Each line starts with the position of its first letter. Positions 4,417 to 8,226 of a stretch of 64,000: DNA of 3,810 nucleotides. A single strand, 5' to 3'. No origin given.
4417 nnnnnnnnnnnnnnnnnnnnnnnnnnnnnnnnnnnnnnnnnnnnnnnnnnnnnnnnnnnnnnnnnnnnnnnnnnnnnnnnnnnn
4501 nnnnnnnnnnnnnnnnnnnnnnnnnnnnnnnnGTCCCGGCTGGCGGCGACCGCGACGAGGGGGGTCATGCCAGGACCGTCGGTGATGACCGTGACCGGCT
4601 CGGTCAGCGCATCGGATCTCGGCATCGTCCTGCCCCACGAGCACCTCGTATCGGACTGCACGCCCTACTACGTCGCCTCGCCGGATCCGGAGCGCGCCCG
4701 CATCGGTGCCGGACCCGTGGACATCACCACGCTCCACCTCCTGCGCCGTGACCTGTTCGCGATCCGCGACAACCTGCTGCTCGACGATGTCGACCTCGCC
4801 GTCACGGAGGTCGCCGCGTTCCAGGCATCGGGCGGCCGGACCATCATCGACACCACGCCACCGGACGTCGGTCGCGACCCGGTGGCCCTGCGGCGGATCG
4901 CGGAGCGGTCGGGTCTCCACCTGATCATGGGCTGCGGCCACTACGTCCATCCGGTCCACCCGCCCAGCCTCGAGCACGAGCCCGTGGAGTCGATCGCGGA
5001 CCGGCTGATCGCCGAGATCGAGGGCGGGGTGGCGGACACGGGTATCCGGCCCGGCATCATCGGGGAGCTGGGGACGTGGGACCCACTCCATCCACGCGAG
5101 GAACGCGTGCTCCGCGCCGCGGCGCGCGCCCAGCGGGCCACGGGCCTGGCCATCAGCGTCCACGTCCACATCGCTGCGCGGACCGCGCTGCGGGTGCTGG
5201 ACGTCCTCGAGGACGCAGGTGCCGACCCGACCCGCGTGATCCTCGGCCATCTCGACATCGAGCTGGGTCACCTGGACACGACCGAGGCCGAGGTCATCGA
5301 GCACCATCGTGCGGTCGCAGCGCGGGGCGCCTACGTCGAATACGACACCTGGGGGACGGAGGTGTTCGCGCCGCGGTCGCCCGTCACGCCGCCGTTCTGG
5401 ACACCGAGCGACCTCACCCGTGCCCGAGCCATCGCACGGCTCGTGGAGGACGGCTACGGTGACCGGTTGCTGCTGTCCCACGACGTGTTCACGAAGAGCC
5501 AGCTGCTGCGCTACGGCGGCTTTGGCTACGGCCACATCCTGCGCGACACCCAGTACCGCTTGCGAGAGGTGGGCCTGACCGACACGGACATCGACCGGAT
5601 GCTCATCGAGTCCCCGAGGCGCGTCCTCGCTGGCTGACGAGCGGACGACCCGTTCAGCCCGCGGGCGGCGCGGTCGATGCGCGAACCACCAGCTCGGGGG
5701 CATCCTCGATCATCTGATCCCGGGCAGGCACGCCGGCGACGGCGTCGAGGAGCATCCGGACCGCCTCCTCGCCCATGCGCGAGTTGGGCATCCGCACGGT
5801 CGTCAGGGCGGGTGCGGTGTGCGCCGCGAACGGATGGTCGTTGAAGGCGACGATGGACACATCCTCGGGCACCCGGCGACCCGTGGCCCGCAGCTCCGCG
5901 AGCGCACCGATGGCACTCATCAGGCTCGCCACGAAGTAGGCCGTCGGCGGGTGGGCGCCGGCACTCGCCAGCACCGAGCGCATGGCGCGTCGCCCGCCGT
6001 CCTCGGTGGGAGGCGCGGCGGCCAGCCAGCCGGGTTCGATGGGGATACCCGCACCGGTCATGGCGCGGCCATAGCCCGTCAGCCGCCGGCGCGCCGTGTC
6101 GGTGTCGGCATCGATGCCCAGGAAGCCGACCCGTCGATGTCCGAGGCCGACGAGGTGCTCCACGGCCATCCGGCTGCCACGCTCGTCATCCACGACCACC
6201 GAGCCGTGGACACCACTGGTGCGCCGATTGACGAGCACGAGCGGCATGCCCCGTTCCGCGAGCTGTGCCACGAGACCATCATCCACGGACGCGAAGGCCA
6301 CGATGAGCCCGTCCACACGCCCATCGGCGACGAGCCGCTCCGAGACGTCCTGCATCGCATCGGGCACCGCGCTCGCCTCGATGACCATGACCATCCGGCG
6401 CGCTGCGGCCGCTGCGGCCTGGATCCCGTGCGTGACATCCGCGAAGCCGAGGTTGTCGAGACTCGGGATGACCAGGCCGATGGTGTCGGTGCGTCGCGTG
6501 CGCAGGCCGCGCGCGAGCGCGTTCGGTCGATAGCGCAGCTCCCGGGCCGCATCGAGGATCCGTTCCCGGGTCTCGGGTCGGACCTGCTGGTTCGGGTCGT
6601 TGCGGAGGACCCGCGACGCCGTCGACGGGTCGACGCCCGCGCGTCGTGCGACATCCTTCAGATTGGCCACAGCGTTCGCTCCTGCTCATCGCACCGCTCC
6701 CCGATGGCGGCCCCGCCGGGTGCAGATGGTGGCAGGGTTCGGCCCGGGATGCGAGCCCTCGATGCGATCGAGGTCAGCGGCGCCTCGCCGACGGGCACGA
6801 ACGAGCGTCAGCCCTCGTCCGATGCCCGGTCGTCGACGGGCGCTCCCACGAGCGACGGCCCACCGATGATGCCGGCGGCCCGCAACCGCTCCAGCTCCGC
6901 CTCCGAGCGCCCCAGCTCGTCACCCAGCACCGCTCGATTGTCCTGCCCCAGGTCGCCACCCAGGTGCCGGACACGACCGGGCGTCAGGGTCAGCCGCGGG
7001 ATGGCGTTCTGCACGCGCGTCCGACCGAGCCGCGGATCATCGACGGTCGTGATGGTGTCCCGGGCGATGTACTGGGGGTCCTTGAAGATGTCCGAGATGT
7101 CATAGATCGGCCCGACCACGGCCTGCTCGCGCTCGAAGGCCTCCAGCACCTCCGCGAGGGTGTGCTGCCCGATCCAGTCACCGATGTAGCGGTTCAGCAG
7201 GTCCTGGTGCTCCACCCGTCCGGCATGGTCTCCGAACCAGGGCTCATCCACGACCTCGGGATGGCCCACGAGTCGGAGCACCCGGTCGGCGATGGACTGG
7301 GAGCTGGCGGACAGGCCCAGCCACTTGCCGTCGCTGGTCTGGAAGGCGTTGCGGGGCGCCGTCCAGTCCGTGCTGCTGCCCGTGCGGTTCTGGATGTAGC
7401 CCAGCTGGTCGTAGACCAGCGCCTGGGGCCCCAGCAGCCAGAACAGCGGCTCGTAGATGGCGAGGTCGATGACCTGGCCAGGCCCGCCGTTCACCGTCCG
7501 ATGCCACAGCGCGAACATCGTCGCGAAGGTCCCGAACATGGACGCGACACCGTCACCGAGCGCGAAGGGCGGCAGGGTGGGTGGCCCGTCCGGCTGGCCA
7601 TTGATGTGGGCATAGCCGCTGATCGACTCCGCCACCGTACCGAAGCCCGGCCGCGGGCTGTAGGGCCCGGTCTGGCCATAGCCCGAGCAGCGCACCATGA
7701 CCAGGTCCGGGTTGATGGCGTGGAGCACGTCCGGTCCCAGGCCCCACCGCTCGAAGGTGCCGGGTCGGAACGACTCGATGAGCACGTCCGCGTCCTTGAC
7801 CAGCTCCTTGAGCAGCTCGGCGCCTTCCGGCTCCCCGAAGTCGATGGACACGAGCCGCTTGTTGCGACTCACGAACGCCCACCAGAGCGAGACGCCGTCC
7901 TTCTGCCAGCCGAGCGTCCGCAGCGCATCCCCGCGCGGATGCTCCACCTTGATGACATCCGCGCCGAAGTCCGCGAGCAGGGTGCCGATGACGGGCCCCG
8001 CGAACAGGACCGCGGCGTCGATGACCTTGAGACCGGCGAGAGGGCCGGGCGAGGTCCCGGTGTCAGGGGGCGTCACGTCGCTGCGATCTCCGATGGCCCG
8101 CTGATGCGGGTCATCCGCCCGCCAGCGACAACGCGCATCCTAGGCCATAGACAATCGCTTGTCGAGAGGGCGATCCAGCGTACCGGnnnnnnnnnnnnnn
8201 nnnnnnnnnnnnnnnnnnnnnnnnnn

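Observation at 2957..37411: Exceptional density of putative lactone hydrolases from three unrelated superfamilies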

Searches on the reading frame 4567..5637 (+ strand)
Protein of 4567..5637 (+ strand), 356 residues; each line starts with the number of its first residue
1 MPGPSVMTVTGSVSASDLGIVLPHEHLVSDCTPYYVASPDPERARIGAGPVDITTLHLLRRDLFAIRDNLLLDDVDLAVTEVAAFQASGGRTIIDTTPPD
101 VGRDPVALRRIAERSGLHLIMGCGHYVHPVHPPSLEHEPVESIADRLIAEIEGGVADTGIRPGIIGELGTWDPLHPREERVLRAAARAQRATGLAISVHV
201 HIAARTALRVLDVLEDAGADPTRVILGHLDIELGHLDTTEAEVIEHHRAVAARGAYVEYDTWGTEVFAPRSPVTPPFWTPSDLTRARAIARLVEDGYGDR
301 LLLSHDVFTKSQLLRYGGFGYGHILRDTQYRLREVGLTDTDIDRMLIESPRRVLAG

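Call 6: search_protein_families(library=pfam, proteins=[window:4567-5637:+], max_evalue=0.00001)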
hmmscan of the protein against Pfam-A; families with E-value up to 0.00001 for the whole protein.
window:4567-5637:+ (356 aa): 1 family
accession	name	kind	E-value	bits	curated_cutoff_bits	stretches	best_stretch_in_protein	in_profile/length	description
PF02126.24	PTE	-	2e-64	218.3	22.4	1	13-354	1-297/298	Phosphotriesterase family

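Call 11: search_protein_families(library=ncbifam, proteins=[window:4567-5637:+], max_evalue=0.001)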
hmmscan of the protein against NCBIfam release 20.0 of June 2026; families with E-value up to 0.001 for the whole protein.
window:4567-5637:+ (356 aa): 3 families
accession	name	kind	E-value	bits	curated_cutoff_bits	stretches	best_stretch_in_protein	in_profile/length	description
NF007373.0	PRK09875.1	equivalog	1.2e-35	123.4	486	1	61-353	17-290/292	phosphotriesterase-related protein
NF041153.1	organophos_OPH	equivalog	2e-26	92.9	500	1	78-307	83-302/365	organophosphate hydrolase OPH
NF045706.1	PhFuoseLconase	equivalog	9.7e-20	70.9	630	1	70-230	40-214/332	phospho-furanose lactonase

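Call 12: search_solved_structures(query=window:4567-5637:+, max_evalue=1e-10)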
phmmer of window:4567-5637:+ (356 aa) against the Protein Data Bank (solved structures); distinct sequences matched with E-value up to 1e-10: 127 (the best 60 are shown).
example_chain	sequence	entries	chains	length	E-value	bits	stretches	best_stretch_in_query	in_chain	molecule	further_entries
3k2g_A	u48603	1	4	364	3.7e-73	250.1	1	5-354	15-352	Resiniferatoxin-binding, phosphotriesterase-related protein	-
9efa_A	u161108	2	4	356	1.1e-54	189.4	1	5-354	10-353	Phosphotriesterase-related protein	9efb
3rhg_A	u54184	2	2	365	2.1e-42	149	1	6-355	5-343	Putative phophotriesterase | Amidohydrolase Pmi1525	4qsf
6gbj_A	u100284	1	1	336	1.4e-32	116.6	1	77-354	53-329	Parathion hydrolase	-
6gbl_A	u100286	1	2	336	4e-32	115.1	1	77-354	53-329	Parathion hydrolase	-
9ti1_A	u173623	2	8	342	1.5e-31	113.2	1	77-354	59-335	Parathion hydrolase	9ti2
6gbk_A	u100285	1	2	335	1.8e-31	112.9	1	77-354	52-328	Parathion hydrolase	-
3fdk_A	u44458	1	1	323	1e-30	110.5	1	80-308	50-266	HYDROLASE DR0930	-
3gu9_A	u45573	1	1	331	1.3e-30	110.2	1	80-308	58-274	Organophosphorus hydrolase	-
2zc1_A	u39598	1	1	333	1.4e-30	110.1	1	80-308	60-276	Phosphotriesterase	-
3htw_A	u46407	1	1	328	1.7e-30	109.8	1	80-308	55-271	Organophosphate hydrolase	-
3gu2_A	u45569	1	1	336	2.4e-30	109.2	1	80-308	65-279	Organophosphorus hydrolase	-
5ch9_A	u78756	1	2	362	4.1e-30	108.5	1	77-308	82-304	Phosphotriesterase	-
4j5n_A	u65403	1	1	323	5.1e-30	108.2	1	80-308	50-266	Phosphotriesterase, putative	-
3gu1_A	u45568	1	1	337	5.9e-30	108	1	80-308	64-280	Organophosphorus hydrolase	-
1bf6_A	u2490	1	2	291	6.6e-28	101.2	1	59-352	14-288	PHOSPHOTRIESTERASE HOMOLOGY PROTEIN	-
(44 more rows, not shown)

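Call 19: find_encoding_contigs(protein=window:4567-5637:+, flank=10000, max_places=4)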
Protein window:4567-5637:+ (356 aa): no gene with exactly this product is on record in the collection.

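Call 20: list_cluster_members(proteins=[window:4567-5637:+, window:17854-18930:-, window:25746-26699:-, window:2957-3823:-, window:16920-17762:-, window:36470-37411:-, window:6808-8076:-, window:27250-28398:-])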
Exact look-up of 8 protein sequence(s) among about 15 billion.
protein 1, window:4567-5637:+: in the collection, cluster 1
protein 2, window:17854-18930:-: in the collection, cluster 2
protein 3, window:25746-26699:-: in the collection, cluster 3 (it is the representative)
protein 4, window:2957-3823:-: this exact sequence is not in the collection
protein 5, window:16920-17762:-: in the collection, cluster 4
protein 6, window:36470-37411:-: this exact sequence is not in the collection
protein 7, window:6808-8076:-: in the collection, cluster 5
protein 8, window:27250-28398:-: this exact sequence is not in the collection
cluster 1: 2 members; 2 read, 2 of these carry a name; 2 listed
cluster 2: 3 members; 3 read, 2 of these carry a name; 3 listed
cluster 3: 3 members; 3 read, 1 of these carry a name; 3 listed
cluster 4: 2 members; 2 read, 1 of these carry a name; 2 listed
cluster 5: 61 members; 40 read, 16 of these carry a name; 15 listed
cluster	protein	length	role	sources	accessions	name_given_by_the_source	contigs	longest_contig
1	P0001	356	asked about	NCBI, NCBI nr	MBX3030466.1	MAG: phosphotriesterase-related protein [Chloroflexi bacterium] | phosphotriesterase-related protein [Chloroflexota bacterium]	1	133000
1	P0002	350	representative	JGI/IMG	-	phosphotriesterase-related protein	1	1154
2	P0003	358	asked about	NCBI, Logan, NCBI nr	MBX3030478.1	MAG: phosphotriesterase-related protein [Chloroflexi bacterium] | phosphotriesterase-related protein [Chloroflexota bacterium]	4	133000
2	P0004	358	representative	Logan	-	-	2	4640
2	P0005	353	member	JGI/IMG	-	phosphotriesterase-related protein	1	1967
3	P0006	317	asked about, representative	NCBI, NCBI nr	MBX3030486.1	MAG: phosphotriesterase-related protein [Chloroflexi bacterium] | phosphotriesterase-related protein [Chloroflexota bacterium]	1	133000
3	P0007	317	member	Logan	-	-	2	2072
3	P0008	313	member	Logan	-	-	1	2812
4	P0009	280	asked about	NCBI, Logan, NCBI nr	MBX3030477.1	MAG: SMP-30/gluconolactonase/LRE family protein [Chloroflexi bacterium] | SMP-30/gluconolactonase/LRE family protein [Chloroflexota bacterium]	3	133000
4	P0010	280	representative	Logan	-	-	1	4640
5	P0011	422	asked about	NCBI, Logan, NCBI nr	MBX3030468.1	MAG: CoA transferase [Chloroflexi bacterium] | CoA transferase [Chloroflexota bacterium]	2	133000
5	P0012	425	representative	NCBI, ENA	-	-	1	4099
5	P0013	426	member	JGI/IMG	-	crotonobetainyl-CoA:carnitine CoA-transferase CaiB-like acyl-CoA transferase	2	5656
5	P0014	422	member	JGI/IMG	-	crotonobetainyl-CoA:carnitine CoA-transferase CaiB-like acyl-CoA transferase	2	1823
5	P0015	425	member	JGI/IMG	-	crotonobetainyl-CoA:carnitine CoA-transferase CaiB-like acyl-CoA transferase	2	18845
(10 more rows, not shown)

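Call 53: search_solved_structures(query=window:4567-5637:+, max_evalue=1e-40, show_alignments=3)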
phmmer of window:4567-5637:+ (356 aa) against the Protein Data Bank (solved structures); distinct sequences matched with E-value up to 1e-40: 3.
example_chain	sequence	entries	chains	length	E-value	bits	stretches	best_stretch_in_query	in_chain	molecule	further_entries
3k2g_A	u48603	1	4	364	3.7e-73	250.1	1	5-354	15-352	Resiniferatoxin-binding, phosphotriesterase-related protein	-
9efa_A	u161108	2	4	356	1.1e-54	189.4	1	5-354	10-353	Phosphotriesterase-related protein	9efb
3rhg_A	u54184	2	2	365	2.1e-42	149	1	6-355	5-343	Putative phophotriesterase | Amidohydrolase Pmi1525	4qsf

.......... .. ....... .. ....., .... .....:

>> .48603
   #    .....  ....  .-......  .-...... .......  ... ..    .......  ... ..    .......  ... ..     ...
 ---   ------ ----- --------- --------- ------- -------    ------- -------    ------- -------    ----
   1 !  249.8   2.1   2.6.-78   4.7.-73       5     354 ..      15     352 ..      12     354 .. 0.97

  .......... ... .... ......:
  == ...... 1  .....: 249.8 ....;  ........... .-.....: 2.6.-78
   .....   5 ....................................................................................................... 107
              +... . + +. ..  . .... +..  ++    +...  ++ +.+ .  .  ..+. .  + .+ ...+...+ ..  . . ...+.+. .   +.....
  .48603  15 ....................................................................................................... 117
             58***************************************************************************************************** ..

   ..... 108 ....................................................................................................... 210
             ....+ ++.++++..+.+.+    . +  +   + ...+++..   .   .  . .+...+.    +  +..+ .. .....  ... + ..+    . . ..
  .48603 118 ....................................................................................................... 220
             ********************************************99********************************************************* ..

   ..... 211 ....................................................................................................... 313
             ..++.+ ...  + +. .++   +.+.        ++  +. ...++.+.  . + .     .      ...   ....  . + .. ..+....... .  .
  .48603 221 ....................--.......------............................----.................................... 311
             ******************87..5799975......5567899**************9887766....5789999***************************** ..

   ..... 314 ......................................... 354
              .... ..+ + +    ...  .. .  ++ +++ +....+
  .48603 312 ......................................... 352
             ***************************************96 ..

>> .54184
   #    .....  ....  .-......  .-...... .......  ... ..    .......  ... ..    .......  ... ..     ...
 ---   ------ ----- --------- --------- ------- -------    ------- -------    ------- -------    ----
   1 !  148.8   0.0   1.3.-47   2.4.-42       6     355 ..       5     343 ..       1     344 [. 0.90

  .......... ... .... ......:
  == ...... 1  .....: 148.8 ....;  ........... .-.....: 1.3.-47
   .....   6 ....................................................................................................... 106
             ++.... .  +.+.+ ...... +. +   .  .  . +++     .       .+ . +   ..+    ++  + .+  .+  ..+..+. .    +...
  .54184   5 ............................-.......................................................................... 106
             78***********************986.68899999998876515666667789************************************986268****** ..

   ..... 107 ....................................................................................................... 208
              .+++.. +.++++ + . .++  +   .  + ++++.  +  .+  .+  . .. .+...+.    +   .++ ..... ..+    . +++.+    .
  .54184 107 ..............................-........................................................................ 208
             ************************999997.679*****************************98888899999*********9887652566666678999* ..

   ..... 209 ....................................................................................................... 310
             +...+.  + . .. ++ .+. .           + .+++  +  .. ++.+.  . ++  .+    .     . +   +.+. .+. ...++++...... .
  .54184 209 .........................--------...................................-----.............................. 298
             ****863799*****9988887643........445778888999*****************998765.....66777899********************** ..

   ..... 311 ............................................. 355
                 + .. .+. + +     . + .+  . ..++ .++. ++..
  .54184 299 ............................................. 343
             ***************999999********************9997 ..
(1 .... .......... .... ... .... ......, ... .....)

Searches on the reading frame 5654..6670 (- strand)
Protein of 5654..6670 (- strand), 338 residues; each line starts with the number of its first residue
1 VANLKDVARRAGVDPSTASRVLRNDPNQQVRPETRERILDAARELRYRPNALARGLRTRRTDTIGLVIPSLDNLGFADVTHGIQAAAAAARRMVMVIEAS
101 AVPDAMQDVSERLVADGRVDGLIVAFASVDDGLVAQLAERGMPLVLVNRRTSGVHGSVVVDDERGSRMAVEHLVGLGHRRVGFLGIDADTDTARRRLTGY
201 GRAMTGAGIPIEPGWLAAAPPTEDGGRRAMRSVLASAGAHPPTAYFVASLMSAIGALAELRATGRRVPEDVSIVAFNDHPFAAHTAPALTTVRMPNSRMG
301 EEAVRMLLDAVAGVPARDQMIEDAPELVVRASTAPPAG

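Call 6: search_protein_families(library=pfam, proteins=[window:5654-6670:-], max_evalue=0.00001)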
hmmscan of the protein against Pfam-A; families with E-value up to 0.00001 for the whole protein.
window:5654-6670:- (338 aa): 4 families
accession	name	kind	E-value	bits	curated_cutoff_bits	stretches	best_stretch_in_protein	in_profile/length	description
PF13377.12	Peripla_BP_3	-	2.2e-39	135.7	26.5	1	170-333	1-167/167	Periplasmic binding protein-like domain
PF00532.27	Peripla_BP_1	-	9.1e-24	84.8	22.2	1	61-311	1-261/281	Periplasmic binding proteins and sugar binding domain of LacI family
PF00356.27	LacI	-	3e-16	59.4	27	1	4-50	2-46/46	Bacterial regulatory proteins, lacI family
PF13407.12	Peripla_BP_4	-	9.7e-12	45.4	35.1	1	64-312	1-255/258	Periplasmic binding protein domain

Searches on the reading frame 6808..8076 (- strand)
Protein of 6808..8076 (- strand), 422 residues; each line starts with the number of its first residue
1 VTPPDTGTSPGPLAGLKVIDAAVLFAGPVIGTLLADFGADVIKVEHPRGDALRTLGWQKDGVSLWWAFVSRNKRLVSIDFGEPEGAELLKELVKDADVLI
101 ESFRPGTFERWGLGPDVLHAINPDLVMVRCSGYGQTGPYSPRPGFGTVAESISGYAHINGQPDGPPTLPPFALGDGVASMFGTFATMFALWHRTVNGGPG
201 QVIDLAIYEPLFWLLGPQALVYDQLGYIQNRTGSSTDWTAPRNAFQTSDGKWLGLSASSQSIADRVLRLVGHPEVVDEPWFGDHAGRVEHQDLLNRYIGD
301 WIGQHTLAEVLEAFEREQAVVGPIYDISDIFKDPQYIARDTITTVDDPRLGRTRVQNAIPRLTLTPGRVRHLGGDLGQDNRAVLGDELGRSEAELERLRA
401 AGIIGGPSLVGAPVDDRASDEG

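Call 6: search_protein_families(library=pfam, proteins=[window:6808-8076:-], max_evalue=0.00001)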
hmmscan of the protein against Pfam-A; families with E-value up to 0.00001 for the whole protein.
window:6808-8076:- (422 aa): 1 family
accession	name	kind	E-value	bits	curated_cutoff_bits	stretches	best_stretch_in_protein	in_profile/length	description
PF02515.22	CoA_transf_3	-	3.6e-109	365.7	23.3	1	13-380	1-366/366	CoA-transferase family III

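Call 37: search_protein_families(library=ncbifam, proteins=[window:6808-8076:-], max_evalue=0.00001)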
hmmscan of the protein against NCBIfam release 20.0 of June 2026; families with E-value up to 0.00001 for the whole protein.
window:6808-8076:- (422 aa): 7 families
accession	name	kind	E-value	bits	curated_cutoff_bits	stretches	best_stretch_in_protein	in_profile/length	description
NF052585.1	SucGlutTfsCaiB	equivalog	1.5e-60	204.9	750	1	9-347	4-348/394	succinate--glutarate CoA-transferase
NF003809.0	PRK05398.1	subfamily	1.8e-52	178.3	442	2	12-209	4-202/416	formyl-CoA transferase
NF041294.1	Scnl_mescCoAtase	equivalog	2.7e-52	178.2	700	1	13-353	4-348/381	succinyl-CoA:mesaconate CoA-transferase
TIGR03253.1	oxalate_frc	equivalog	3.4e-50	170.9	504.2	2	12-208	3-200/416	formyl-CoA transferase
NF008511.0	PRK11430.1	equivalog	4.5e-49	167.5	522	1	9-342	6-338/381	CoA:oxalate CoA-transferase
NF002914.1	PRK03525.1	equivalog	8.2e-47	160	413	1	11-404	8-397/400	L-carnitine CoA-transferase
TIGR04253.1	mesacon_CoA_iso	equivalog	2.3e-18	66.4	725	1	13-407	3-403/403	2-methylfumaryl-CoA isomerase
